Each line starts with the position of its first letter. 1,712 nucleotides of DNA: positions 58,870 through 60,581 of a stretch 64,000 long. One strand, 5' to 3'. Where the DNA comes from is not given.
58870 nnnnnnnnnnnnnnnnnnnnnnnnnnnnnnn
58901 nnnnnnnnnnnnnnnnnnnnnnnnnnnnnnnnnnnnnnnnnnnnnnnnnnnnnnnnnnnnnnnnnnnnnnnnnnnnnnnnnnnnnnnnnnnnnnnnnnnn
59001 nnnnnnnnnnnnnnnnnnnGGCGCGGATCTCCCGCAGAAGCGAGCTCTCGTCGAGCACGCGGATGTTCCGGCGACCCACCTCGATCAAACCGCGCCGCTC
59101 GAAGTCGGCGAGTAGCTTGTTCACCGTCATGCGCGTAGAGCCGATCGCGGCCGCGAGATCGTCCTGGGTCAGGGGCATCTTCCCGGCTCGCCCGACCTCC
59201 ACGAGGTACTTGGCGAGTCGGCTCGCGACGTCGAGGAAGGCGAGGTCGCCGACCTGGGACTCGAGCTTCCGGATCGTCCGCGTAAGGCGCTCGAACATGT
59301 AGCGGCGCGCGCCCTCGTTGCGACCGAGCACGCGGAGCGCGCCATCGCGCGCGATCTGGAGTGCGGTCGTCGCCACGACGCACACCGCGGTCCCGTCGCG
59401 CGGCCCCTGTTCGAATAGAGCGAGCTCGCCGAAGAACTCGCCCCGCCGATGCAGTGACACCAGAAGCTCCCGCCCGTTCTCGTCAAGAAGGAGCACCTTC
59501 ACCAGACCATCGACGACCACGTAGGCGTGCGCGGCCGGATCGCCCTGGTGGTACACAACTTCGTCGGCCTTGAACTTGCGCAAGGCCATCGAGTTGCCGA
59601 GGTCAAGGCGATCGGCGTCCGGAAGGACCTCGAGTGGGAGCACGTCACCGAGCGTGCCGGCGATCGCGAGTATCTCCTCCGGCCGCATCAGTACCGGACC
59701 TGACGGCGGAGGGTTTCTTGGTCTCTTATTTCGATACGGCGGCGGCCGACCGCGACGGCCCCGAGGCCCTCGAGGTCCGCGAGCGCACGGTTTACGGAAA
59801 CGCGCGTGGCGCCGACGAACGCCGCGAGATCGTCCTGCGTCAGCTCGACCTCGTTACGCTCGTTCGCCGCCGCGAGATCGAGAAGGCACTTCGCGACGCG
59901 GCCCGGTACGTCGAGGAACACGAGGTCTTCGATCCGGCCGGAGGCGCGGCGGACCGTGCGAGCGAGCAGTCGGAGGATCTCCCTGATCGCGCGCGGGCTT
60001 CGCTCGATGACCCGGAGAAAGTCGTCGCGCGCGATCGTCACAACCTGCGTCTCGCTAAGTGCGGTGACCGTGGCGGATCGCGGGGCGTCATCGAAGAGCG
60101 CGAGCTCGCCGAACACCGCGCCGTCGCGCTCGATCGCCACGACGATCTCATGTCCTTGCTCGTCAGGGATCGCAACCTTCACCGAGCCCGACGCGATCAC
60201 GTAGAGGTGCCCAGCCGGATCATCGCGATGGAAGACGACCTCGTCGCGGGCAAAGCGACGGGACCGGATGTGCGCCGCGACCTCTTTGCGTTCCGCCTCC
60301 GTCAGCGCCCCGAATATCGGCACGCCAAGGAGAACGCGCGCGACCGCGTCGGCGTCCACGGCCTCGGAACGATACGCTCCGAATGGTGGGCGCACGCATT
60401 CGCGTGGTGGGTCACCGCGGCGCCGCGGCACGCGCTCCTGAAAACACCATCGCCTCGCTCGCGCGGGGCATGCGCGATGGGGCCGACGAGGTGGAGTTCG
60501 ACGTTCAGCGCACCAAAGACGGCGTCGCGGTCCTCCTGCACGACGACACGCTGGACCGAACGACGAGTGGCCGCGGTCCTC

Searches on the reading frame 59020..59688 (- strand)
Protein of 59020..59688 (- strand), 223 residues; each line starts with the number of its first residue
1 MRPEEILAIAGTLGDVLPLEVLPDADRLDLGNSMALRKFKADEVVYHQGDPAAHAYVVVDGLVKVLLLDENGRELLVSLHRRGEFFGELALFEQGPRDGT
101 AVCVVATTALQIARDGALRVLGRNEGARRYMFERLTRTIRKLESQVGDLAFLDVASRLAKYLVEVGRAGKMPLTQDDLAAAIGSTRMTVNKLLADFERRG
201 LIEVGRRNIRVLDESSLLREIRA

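Call 23: search_protein_families(library=pfam, proteins=[window:59020-59688:-], max_evalue=0.01)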
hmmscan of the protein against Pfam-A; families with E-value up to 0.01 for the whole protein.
window:59020-59688:- (223 aa): 9 families
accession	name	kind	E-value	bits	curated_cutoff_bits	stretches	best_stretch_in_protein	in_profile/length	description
PF00027.35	cNMP_binding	-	1.8e-22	79.5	27.5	1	37-123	2-88/89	Cyclic nucleotide-binding domain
PF13545.12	HTH_Crp_2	-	3.4e-16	59.4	27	1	157-218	2-68/70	Crp-like helix-turn-helix domain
PF00325.26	Crp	-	1.9e-07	31.1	21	1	172-202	2-32/32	Bacterial regulatory proteins, crp family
PF12802.13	MarR_2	-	1.5e-05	25.4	27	1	162-205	11-53/61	MarR family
PF01047.28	MarR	-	0.0002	21.6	24.6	1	172-204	17-49/59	MarR family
PF25213.1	HVO_A0261_N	-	0.00026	21.2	35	1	170-203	22-55/86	HVO_A0261 N-terminal domain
PF13412.12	HTH_24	-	0.0016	18.4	21.9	1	173-203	18-48/48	Winged helix-turn-helix DNA-binding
PF00392.27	GntR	-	0.0069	16.5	27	0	172-207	23-59/64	Bacterial regulatory proteins, gntR family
PF01978.25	TrmB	-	0.0084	16.4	25.6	0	172-208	22-58/68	Sugar-specific transcriptional regulator TrmB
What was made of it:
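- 59017..59688 (-): Second Crp-family regulator (PRDGT in place of RSA). Its link to the cyclase is weaker. call 23.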

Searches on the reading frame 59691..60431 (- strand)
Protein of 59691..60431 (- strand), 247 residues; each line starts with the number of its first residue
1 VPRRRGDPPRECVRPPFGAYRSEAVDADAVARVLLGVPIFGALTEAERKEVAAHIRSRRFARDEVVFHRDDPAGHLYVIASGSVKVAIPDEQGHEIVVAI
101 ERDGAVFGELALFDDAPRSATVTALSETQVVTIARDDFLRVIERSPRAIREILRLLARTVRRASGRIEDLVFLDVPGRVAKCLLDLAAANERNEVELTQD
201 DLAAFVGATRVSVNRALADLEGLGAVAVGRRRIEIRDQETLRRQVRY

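Call 23: search_protein_families(library=pfam, proteins=[window:59691-60431:-], max_evalue=0.01)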
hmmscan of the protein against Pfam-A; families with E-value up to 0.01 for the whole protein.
window:59691-60431:- (247 aa): 4 families
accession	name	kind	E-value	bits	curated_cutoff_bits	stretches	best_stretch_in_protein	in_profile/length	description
PF00027.35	cNMP_binding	-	1.9e-25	89.1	27.5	1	58-144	2-88/89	Cyclic nucleotide-binding domain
PF13545.12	HTH_Crp_2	-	7.9e-17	61.4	27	1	177-243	1-69/70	Crp-like helix-turn-helix domain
PF00325.26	Crp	-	5.2e-06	26.5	21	1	197-221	3-27/32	Bacterial regulatory proteins, crp family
PF12802.13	MarR_2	-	0.0011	19.5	27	0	193-228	20-52/61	MarR family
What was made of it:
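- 59688..60431 (-): Crp-family regulator with a canonical FGELALF...PRSAT cNMP-binding motif. It is the probable reader of the cyclase product. Pfam cNMP_binding + HTH_Crp_2 (call 23).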
